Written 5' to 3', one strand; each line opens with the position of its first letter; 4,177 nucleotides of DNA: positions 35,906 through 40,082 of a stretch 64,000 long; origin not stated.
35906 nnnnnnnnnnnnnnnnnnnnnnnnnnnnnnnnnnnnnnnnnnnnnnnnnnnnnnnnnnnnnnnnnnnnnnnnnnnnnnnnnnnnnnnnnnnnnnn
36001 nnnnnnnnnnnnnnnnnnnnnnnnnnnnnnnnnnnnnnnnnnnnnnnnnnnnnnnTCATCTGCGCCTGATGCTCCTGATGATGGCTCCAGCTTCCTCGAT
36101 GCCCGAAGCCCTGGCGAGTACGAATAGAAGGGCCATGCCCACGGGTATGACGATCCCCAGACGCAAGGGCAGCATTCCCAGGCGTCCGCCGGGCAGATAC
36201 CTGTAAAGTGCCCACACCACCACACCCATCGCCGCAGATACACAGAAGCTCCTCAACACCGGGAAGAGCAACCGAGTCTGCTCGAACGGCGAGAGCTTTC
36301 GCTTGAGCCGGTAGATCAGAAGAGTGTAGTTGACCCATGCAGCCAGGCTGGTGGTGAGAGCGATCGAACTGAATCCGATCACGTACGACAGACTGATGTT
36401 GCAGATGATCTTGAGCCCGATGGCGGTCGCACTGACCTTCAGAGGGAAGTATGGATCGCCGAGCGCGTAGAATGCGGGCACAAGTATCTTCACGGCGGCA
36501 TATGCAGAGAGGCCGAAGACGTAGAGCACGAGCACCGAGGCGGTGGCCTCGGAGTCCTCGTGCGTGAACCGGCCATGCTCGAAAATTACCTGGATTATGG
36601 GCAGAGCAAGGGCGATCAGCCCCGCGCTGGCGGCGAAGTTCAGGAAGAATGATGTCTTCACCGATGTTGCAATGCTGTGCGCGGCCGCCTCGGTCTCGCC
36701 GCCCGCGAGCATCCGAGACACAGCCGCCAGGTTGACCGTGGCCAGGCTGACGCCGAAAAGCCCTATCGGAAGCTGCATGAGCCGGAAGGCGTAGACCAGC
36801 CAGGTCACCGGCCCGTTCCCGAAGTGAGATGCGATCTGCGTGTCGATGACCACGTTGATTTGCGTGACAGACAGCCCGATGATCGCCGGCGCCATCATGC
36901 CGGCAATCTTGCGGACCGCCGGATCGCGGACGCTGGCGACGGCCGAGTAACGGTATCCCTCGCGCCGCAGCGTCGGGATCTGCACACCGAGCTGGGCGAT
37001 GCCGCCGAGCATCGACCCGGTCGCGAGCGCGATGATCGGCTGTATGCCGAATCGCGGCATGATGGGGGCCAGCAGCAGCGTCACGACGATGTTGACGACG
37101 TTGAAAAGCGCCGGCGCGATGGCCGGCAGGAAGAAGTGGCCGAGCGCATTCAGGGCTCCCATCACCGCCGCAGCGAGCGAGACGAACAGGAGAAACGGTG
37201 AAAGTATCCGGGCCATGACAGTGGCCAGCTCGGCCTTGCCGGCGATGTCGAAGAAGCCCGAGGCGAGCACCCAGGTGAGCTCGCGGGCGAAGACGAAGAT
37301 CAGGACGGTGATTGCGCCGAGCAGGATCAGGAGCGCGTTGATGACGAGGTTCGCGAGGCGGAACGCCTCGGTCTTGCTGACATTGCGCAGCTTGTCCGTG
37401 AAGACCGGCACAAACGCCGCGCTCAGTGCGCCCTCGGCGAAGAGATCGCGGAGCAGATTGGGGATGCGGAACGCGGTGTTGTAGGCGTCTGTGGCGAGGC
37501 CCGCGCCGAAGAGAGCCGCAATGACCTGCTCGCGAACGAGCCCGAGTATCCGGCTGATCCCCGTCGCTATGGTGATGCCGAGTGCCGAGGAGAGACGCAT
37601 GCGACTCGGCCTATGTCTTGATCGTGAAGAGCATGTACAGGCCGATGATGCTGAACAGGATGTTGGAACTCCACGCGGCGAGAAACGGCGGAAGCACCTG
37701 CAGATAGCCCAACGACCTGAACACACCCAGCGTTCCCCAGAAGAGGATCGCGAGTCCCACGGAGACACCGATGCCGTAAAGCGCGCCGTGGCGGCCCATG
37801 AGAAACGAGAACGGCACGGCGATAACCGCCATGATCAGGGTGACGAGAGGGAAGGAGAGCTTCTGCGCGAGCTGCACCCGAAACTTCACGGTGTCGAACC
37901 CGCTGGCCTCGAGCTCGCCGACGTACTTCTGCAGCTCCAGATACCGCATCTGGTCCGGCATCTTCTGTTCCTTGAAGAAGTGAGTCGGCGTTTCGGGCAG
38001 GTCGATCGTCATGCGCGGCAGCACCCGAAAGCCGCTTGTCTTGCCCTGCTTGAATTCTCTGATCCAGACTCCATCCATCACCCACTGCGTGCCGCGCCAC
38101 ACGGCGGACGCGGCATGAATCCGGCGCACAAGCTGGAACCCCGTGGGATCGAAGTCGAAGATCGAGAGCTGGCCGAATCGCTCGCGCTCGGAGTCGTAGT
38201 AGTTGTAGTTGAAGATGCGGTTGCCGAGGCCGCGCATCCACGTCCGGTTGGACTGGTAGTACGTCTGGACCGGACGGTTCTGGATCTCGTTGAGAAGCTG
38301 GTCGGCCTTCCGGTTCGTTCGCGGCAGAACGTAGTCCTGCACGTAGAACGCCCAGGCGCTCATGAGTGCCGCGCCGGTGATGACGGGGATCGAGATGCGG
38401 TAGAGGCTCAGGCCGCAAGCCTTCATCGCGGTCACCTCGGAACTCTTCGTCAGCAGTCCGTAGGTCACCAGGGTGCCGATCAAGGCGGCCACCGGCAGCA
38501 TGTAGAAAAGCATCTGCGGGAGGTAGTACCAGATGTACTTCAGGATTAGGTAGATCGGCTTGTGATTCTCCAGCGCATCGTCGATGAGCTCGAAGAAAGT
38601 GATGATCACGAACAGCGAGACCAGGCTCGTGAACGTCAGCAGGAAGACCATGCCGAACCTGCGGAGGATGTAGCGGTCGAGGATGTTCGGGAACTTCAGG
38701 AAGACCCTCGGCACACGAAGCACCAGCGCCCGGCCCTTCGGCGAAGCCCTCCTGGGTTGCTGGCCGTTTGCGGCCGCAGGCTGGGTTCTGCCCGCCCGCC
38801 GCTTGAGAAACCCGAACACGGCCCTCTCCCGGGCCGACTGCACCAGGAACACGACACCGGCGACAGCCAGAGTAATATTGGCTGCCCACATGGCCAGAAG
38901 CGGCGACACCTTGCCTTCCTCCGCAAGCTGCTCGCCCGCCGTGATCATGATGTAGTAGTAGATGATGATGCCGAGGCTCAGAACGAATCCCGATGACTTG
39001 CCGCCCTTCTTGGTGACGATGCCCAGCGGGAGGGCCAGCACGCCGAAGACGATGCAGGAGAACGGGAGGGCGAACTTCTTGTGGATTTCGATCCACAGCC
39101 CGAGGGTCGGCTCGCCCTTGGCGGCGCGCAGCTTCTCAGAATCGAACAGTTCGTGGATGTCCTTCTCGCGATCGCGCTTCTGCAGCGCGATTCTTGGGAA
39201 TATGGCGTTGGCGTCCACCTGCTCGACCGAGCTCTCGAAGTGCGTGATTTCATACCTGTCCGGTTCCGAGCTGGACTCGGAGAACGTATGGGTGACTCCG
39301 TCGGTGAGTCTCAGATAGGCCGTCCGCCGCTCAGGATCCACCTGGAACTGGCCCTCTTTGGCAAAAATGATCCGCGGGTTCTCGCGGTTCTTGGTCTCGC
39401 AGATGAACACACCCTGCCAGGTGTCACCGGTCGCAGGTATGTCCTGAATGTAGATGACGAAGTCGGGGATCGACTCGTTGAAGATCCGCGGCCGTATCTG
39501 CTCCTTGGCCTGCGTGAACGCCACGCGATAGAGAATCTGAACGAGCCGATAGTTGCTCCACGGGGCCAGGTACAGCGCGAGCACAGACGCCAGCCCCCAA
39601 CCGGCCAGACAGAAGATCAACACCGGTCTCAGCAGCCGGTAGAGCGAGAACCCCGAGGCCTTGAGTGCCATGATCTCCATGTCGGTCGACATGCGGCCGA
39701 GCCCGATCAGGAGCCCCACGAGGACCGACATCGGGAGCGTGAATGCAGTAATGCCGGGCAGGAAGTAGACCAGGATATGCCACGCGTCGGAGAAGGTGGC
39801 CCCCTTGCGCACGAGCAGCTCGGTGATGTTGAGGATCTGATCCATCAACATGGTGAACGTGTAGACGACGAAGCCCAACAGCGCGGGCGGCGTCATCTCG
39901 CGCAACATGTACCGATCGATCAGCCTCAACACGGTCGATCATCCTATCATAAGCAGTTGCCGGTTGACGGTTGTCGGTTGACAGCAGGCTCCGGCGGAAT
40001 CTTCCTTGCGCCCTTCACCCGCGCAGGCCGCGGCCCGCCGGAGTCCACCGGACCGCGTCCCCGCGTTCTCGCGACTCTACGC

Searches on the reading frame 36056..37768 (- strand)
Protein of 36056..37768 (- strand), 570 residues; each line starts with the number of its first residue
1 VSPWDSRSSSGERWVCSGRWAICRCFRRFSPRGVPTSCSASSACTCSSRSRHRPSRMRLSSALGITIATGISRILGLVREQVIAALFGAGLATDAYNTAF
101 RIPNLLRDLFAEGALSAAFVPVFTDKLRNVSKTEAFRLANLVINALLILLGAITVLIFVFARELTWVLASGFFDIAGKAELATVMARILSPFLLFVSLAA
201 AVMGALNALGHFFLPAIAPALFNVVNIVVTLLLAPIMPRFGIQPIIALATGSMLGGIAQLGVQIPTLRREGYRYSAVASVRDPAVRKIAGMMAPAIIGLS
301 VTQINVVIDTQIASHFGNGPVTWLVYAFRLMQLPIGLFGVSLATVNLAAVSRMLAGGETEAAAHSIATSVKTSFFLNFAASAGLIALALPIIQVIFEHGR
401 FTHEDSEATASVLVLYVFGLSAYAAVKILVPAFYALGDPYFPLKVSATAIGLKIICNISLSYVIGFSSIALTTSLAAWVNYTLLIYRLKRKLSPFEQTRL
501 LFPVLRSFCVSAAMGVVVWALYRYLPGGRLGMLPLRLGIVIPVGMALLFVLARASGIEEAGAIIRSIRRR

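Call 21: search_protein_families(library=pfam, proteins=[window:36056-37768:-], max_evalue=0.001)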
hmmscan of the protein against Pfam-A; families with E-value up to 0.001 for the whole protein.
window:36056-37768:- (570 aa): 1 family
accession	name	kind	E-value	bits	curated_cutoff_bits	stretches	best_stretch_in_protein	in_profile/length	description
PF03023.19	MurJ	-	9.4e-109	364.4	27.4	1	83-524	1-436/451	Lipid II flippase MurJ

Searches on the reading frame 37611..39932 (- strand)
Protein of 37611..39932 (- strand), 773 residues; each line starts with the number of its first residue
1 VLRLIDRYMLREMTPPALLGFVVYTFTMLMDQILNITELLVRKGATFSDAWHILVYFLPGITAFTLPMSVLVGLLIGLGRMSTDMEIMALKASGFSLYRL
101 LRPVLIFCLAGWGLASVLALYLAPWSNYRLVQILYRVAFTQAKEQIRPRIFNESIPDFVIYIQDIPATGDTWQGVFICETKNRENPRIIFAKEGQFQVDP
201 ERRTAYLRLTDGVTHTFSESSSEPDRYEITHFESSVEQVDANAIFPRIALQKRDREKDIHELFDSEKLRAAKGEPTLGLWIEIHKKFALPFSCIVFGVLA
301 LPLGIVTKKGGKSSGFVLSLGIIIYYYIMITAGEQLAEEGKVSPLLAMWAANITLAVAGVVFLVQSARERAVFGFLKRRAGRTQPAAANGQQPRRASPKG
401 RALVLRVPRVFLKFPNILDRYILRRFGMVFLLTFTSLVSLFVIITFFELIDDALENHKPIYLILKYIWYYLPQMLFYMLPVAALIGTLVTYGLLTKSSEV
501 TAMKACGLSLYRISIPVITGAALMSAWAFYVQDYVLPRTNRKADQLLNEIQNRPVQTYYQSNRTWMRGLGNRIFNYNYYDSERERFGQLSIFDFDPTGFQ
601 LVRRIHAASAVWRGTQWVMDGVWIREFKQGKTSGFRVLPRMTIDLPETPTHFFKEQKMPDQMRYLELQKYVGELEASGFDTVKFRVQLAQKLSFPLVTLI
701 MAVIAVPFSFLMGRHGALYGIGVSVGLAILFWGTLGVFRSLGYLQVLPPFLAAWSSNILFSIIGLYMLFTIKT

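Call 21: search_protein_families(library=pfam, proteins=[window:37611-39932:-], max_evalue=0.001)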
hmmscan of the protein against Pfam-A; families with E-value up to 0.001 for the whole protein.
window:37611-39932:- (773 aa): 1 family
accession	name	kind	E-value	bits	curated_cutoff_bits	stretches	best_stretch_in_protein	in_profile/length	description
PF03739.19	LptF_LptG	-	1.5e-172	573.9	27.9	2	420-768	1-351/353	Lipopolysaccharide export system permease LptF/LptG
